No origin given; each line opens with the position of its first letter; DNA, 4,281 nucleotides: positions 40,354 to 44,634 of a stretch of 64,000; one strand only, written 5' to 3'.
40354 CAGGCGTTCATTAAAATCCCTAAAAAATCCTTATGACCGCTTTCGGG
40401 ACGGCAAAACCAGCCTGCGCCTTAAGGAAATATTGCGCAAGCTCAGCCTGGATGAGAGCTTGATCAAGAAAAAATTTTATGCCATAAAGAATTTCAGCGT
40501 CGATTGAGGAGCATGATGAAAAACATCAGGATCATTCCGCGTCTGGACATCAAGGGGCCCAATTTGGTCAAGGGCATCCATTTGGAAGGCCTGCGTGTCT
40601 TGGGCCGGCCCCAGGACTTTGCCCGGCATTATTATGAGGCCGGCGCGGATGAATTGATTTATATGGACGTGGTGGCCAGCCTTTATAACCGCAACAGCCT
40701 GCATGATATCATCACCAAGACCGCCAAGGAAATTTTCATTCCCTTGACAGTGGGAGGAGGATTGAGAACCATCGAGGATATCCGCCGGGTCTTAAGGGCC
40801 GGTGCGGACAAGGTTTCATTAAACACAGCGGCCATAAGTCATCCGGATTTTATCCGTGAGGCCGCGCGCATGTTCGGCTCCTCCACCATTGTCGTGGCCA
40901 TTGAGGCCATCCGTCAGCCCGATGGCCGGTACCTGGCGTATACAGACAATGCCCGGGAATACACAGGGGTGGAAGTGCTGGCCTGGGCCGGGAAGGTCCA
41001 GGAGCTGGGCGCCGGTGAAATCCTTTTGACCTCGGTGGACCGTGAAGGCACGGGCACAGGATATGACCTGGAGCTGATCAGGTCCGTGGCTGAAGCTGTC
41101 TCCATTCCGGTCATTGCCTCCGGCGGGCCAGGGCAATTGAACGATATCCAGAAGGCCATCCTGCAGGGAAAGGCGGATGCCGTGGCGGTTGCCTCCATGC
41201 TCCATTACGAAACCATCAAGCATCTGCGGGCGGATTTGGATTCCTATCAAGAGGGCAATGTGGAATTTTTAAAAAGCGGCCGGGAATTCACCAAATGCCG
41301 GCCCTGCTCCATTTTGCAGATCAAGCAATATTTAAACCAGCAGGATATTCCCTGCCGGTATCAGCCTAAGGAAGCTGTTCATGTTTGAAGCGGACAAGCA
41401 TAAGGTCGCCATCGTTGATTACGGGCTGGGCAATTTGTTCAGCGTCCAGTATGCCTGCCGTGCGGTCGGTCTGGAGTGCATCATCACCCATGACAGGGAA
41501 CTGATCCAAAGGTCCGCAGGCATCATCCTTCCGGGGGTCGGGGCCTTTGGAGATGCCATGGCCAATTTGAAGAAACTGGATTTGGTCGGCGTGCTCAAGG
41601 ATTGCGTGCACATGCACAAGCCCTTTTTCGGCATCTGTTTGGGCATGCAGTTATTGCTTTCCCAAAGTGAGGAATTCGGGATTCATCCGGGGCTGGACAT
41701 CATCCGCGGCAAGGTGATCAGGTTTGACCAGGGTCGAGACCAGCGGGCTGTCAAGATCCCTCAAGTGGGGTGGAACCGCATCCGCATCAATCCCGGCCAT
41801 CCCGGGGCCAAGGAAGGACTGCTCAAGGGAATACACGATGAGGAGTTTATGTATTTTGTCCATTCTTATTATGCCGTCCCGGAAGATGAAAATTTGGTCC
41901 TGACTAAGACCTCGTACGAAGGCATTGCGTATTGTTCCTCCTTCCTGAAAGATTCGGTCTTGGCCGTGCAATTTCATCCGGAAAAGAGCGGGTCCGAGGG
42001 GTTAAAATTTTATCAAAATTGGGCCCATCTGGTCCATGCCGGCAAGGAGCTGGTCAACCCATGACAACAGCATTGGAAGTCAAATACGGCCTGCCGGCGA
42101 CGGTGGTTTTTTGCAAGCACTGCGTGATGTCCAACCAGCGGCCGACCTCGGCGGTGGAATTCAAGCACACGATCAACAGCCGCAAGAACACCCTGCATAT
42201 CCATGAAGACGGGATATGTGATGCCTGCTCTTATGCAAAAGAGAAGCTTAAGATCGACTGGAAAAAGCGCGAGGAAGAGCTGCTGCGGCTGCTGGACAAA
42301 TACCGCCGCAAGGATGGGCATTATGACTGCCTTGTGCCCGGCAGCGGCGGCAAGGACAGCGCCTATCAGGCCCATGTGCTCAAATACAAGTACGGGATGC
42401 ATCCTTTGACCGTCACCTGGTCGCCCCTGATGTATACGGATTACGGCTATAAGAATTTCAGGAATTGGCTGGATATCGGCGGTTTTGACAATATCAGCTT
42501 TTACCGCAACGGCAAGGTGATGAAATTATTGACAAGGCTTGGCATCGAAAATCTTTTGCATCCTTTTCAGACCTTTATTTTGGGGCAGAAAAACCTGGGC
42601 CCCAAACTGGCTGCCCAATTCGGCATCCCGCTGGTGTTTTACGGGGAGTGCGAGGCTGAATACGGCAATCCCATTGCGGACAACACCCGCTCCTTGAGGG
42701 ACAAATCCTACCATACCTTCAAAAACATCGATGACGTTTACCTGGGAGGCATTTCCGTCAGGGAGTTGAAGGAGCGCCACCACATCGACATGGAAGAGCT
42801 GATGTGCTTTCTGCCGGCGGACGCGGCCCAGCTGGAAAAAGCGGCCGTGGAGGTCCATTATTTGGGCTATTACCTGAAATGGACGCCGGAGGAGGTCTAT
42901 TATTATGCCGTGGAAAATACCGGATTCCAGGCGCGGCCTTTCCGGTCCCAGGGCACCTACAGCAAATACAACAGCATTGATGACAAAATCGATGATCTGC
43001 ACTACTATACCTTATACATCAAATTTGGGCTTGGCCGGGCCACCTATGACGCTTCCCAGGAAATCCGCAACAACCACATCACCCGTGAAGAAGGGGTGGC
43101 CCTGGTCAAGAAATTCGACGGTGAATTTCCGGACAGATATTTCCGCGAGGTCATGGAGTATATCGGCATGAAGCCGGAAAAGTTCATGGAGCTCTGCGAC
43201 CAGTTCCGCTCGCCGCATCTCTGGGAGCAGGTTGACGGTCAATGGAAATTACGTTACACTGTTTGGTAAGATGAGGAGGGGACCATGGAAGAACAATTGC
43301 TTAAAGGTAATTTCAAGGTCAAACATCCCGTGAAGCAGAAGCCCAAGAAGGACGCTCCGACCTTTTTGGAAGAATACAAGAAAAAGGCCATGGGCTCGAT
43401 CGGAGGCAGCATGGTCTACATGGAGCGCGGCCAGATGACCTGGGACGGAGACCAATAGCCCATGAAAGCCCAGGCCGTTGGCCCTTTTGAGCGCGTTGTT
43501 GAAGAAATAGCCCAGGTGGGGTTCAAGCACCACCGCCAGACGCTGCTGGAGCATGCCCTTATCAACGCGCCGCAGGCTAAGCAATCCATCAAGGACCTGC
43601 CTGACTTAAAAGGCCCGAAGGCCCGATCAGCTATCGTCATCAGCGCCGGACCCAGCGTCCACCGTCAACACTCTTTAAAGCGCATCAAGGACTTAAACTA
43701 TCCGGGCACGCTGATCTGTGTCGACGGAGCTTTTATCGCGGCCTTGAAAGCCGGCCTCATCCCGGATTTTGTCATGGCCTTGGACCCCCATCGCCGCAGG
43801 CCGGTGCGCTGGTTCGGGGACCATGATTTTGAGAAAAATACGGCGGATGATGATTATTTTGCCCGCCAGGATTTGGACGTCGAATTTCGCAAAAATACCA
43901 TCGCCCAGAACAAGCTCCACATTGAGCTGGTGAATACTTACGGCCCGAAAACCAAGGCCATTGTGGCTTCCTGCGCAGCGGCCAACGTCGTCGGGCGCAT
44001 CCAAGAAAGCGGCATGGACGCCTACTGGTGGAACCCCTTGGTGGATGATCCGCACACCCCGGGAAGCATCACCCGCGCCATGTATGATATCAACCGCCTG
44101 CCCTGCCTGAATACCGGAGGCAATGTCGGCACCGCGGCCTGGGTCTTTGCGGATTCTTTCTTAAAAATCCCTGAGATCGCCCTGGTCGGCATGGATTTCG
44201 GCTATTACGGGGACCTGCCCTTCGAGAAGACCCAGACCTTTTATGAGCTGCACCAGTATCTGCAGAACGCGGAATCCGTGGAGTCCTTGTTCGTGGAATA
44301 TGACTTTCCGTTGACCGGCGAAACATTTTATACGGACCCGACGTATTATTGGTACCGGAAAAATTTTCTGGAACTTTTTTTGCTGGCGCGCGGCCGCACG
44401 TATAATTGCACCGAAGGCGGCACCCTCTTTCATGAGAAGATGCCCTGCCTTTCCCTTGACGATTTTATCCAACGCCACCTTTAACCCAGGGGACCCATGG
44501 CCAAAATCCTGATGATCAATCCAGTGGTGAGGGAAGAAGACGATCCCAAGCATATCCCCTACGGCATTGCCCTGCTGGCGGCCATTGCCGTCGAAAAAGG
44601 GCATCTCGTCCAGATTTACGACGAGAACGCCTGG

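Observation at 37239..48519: Nonulosonic-acid locus with the gene content and order of the Campylobacter ptm/leg region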

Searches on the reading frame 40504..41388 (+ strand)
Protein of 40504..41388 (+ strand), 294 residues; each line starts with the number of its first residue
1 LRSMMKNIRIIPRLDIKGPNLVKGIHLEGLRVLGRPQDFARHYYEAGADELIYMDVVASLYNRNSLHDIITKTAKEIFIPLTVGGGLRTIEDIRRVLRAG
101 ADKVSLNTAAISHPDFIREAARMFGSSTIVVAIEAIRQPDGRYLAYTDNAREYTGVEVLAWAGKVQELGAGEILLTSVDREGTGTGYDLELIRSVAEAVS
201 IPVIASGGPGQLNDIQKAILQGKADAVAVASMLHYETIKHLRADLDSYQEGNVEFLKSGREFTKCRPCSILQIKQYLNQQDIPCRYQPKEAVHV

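Call 3: search_protein_families(library=pfam, proteins=[window:40504-41388:+])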
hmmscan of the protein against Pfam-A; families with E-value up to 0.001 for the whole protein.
window:40504-41388:+ (294 aa): 7 families
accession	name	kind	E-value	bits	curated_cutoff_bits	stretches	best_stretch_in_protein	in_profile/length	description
PF00977.27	His_biosynth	-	1.5e-65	221.3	23.6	1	9-238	1-227/228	Histidine biosynthesis protein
PF03060.21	NMO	-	8.6e-10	38.9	28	1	188-232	181-224/331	Nitronate monooxygenase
PF01207.24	Dus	-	1.2e-05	25.1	20.4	0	180-230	162-214/311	Dihydrouridine synthase (Dus)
PF02581.23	TMP-TENI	-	1.3e-05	25.1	27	0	165-232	116-179/180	Thiamine monophosphate synthase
PF05690.20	ThiG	-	1.5e-05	24.9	23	0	70-123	167-220/247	Thiazole biosynthesis protein ThiG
PF04309.18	G3P_antiterm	-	4.7e-05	23.3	27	0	67-107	128-168/173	Glycerol-3-phosphate responsive antiterminator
PF00478.31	IMPDH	-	0.00015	21.3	25.6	0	169-233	175-239/345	IMP dehydrogenase / GMP reductase domain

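Call 5: search_protein_families(library=ncbifam, proteins=[window:40504-41388:+])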
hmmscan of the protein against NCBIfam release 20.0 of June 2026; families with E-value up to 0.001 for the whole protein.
window:40504-41388:+ (294 aa): 28 families (the best 25 are shown)
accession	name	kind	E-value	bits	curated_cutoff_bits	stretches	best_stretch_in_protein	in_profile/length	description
TIGR03572.1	WbuZ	equivalog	1.9e-82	276.1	299.7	1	5-235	1-232/232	glycosyl amidation-associated protein WbuZ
TIGR00735.1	hisF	equivalog_domain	2.7e-81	272.6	294.55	1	8-239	4-238/254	imidazole glycerol phosphate synthase subunit HisF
NF038364.1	AglZ_HisF2_fam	equivalog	5.3e-62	209.4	310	1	8-237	3-232/248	AglZ/HisF2 family acetamidino modification protein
NF010112.0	PRK13585.1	equivalog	6.4e-41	140.5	243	1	8-239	3-230/241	1-(5-phosphoribosyl)-5-[(5-phosphoribosylamino)methylideneamino]imidazole-4-carboxamide isomerase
TIGR00007.1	TIGR00007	equivalog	1.4e-32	113.2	228.95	1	10-238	1-226/231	1-(5-phosphoribosyl)-5-[(5-phosphoribosylamino)methylideneamino]imidazole-4-carboxamide isomerase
TIGR01919.1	hisA-trpF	equivalog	1.8e-21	76.8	306.45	1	33-217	30-210/243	bifunctional 1-(5-phosphoribosyl)-5-((5-phosphoribosylamino)methylideneamino)imidazole-4-carboxamide isomerase/phosphoribosylanthranilate is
NF010113.0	PRK13586.1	equivalog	1.2e-16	61.1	238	1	9-219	3-208/232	1-(5-phosphoribosyl)-5-((5-phosphoribosylamino)methylideneamino)imidazole-4-carboxamide isomerase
NF010114.0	PRK13587.1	equivalog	1.8e-15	57.3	305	1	54-219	52-211/234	1-(5-phosphoribosyl)-5-((5-phosphoribosylamino)methylideneamino)imidazole-4-carboxamide isomerase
NF003156.0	PRK04128.1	equivalog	3.8e-12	46.6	285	1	8-238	2-219/231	1-(5-phosphoribosyl)-5-((5-phosphoribosylamino)methylideneamino)imidazole-4-carboxamide isomerase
TIGR02129.1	hisA_euk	equivalog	1.8e-09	37.7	229.3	1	81-226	80-231/255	phosphoribosylformimino-5-aminoimidazole carboxamide ribotide isomerase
NF003198.0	PRK04169.1-2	subfamily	6.2e-08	32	247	1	67-116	186-235/249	geranylgeranylglyceryl/heptaprenylglyceryl phosphate synthase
TIGR00737.1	nifR3_yhdG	equivalog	8.8e-08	31.7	293.3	0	38-129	151-244/319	tRNA dihydrouridine synthase DusB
NF003966.0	PRK05458.1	equivalog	1.4e-07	31.1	344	1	162-234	165-235/327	GMP reductase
NF005574.0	PRK07259.1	equivalog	4.1e-07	29.2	269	0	189-249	226-287/304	dihydroorotate dehydrogenase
TIGR01306.1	GMP_reduct_2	equivalog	5e-07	29.5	465.65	1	161-264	160-260/321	GMP reductase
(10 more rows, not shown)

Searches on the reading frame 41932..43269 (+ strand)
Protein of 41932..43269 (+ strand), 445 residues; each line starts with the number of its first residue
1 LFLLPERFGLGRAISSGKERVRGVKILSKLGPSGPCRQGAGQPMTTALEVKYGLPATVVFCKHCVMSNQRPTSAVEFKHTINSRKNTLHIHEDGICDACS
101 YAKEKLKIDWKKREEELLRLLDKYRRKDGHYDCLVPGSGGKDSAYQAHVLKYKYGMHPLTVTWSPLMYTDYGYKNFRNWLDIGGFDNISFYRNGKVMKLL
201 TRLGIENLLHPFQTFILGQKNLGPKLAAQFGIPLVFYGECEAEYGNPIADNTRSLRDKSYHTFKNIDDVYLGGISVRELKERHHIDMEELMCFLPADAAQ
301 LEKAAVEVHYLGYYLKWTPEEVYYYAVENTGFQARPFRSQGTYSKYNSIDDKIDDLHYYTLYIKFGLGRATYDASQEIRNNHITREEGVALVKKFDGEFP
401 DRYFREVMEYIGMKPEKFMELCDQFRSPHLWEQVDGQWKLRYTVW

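Call 3: search_protein_families(library=pfam, proteins=[window:41932-43269:+])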
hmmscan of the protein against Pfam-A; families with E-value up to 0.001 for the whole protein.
window:41932-43269:+ (445 aa): 0 families

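Call 5: search_protein_families(library=ncbifam, proteins=[window:41932-43269:+])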
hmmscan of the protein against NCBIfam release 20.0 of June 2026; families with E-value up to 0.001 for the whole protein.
window:41932-43269:+ (445 aa): 1 family
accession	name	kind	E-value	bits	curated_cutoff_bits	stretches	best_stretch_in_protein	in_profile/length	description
TIGR03573.1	WbuX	subfamily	4.7e-103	345.2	203.2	1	60-421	3-342/344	N-acetyl sugar amidotransferase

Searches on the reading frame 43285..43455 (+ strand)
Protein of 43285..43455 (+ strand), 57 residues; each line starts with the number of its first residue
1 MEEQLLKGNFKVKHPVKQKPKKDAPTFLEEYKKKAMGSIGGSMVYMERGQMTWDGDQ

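Call 48: search_protein_families(library=ncbifam, proteins=[window:43285-43455:+], max_evalue=10)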
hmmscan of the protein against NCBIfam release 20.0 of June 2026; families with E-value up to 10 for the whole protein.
seq(57 aa): 0 families

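Call 49: search_protein_families(library=pfam, proteins=[window:43285-43455:+], max_evalue=10)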
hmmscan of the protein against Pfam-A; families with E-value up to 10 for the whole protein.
seq(57 aa): 0 families

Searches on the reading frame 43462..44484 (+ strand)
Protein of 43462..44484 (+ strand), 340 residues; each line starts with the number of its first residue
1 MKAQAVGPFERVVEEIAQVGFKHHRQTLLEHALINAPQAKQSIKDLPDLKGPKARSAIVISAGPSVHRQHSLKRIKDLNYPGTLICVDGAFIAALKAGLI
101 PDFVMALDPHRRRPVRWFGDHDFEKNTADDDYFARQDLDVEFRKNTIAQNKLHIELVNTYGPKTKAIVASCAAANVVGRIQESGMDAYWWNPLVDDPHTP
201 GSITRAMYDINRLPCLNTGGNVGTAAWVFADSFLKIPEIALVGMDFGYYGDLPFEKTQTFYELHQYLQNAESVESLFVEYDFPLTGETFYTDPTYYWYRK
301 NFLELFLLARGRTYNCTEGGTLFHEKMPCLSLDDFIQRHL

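Call 3: search_protein_families(library=pfam, proteins=[window:43462-44484:+])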
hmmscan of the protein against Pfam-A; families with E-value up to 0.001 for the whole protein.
window:43462-44484:+ (340 aa): 1 family
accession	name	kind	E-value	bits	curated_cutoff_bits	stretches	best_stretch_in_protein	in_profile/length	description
PF01973.23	MptE-like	-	5.6e-18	65.7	34.6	1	31-110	2-79/171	6-hydroxymethylpterin diphosphokinase MptE-like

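Call 5: search_protein_families(library=ncbifam, proteins=[window:43462-44484:+])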
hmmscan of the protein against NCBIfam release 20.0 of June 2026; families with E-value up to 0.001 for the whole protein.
window:43462-44484:+ (340 aa): 1 family
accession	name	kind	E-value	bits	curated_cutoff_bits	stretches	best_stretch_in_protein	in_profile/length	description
NF050051.1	FlagModPseD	domain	2.2e-13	49.7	670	1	39-127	212-296/640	flagellin modification protein PseD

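Call 18: list_cluster_members(proteins=[P0001, window:43462-44484:+, window:44497-46080:+, window:47018-47734:+, window:47731-48519:+, window:37239-38318:+])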
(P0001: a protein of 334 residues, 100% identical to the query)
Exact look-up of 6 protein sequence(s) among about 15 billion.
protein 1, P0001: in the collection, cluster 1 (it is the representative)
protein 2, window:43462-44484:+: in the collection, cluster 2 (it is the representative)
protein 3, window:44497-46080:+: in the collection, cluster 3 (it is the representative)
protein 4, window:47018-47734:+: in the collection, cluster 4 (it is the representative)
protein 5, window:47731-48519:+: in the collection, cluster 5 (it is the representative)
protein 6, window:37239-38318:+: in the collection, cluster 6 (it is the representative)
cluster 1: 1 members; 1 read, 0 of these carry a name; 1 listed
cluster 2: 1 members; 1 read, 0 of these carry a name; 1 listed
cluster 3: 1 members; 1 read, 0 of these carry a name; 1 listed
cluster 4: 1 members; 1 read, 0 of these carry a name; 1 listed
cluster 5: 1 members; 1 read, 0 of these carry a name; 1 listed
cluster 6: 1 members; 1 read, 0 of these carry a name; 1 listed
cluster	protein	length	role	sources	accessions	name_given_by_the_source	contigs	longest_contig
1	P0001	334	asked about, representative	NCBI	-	-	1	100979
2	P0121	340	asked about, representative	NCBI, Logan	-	-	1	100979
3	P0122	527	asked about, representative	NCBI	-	-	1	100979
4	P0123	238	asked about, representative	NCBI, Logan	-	-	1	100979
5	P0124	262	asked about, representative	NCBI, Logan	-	-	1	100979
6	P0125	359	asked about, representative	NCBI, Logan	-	-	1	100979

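Call 21: search_solved_structures(query=window:43462-44484:+, max_evalue=1, show_alignments=2)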
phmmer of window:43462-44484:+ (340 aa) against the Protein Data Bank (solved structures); distinct sequences matched with E-value up to 1: 4.
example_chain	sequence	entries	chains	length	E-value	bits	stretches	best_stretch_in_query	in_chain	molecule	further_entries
8sd5_A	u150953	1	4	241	7.9e-07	31.7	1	53-106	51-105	6-hydroxymethyl-7,8-dihydropterin pyrophosphokinase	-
8sbu_A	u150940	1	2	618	1.6e-05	27.4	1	53-106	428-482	Maltose/maltodextrin-binding periplasmic protein,6-hydroxymethyl-7,8-dihydropterin pyropho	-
4rfq_A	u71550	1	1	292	0.12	14.7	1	266-312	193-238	Histidine protein methyltransferase 1 homolog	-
1p9q_C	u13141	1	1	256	0.35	13.1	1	63-133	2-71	Hypothetical protein AF0491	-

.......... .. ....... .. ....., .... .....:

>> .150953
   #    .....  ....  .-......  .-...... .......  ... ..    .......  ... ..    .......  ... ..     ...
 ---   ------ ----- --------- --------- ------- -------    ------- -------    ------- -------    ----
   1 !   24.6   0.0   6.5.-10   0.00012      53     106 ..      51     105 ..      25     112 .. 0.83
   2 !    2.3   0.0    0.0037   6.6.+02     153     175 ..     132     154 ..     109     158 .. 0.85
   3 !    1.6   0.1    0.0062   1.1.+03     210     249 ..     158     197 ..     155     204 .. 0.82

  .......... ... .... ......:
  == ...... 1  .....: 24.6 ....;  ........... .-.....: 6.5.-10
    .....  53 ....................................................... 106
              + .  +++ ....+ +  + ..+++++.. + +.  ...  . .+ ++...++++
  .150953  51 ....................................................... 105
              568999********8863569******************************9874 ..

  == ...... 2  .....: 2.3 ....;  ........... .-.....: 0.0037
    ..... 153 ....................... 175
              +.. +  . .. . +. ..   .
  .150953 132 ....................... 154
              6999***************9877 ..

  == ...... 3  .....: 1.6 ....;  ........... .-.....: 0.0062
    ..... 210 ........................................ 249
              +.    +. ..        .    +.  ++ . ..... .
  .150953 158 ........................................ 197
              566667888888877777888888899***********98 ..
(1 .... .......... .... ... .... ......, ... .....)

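Call 56: predict_structure(protein=window:43462-44484:+)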
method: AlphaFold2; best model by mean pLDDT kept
length: 340 residues; sequences in the alignment: 1
mean_pLDDT: 33.4   pTM: 0.25
mean pLDDT of the five models: 33.4, 31.1, 30.4, 29.2, 26.8
residues with pLDDT >= 90: 0; 70-90: 0; 50-70: 29; < 50: 311
segments of 3 or more residues with pLDDT < 50: 1-262, 281-297, 311-340
pLDDT, mean of each block of 10 residues (from residue 1): 33 29 29 28 29 26 27 29 28 32 25 25 28 25 25 28 27 33 34 35 34 31 28 27 30 37 52 55 47 49 53 38 36 43
secondary structure, 60 per line:
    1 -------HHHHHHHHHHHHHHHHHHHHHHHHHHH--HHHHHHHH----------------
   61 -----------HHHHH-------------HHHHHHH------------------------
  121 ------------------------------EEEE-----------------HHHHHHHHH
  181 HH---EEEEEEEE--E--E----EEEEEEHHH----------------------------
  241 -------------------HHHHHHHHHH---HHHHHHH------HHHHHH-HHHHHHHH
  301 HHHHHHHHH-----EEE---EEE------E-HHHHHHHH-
elements in order: H8-34 H37-44 H72-76 H90-96 E151-154 H172-182 E186-193 E204-209 H260-269 H273-279 H286-291 H293-309 E315-317 E321-323 H332-339

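Call 58: search_protein_representatives(protein=window:43462-44484:+)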
Query: 340 residues. Proteins with E-value up to 0.001 (for the whole library): 567; up to 1e-10: 238; up to 1e-30: 54. The best 150 are listed.
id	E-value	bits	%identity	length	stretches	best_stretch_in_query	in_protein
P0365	1.5e-128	445.1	57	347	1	9-337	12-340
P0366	2.2e-80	286.8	57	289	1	119-337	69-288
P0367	7.0e-79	281.8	45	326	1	10-337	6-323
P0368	8.0e-76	271.8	43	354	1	41-337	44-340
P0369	8.5e-76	271.7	42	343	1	31-338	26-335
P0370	1.0e-74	268.1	42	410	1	27-338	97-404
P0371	5.2e-72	259.2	40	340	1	29-334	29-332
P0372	1.1e-71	258.2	45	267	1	8-259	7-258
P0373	7.4e-71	255.4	75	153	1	115-261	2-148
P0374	2.2e-69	250.6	38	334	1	9-336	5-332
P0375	2.5e-69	250.4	38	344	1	5-334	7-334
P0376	1.0e-67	245.1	55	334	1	154-338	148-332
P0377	3.4e-67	243.4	49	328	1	102-337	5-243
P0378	3.2e-65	236.9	56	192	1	1-192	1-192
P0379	8.0e-64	232.3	45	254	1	95-336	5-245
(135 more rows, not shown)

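Call 62: search_solved_structures(query=A2, max_evalue=1, show_alignments=2)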
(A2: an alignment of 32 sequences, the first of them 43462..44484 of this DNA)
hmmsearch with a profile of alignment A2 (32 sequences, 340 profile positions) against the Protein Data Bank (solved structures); distinct sequences matched with E-value up to 1: 4.
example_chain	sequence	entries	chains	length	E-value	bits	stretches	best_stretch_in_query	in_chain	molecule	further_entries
8sd5_A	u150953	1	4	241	3.2e-10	42.6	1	27-108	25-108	6-hydroxymethyl-7,8-dihydropterin pyrophosphokinase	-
8sbu_A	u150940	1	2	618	5e-09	38.6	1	30-106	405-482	Maltose/maltodextrin-binding periplasmic protein,6-hydroxymethyl-7,8-dihydropterin pyropho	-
5mu5_A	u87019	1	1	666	0.00013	24.1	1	42-108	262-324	Uncharacterized protein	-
2p5t_B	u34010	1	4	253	0.019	17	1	37-90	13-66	PezT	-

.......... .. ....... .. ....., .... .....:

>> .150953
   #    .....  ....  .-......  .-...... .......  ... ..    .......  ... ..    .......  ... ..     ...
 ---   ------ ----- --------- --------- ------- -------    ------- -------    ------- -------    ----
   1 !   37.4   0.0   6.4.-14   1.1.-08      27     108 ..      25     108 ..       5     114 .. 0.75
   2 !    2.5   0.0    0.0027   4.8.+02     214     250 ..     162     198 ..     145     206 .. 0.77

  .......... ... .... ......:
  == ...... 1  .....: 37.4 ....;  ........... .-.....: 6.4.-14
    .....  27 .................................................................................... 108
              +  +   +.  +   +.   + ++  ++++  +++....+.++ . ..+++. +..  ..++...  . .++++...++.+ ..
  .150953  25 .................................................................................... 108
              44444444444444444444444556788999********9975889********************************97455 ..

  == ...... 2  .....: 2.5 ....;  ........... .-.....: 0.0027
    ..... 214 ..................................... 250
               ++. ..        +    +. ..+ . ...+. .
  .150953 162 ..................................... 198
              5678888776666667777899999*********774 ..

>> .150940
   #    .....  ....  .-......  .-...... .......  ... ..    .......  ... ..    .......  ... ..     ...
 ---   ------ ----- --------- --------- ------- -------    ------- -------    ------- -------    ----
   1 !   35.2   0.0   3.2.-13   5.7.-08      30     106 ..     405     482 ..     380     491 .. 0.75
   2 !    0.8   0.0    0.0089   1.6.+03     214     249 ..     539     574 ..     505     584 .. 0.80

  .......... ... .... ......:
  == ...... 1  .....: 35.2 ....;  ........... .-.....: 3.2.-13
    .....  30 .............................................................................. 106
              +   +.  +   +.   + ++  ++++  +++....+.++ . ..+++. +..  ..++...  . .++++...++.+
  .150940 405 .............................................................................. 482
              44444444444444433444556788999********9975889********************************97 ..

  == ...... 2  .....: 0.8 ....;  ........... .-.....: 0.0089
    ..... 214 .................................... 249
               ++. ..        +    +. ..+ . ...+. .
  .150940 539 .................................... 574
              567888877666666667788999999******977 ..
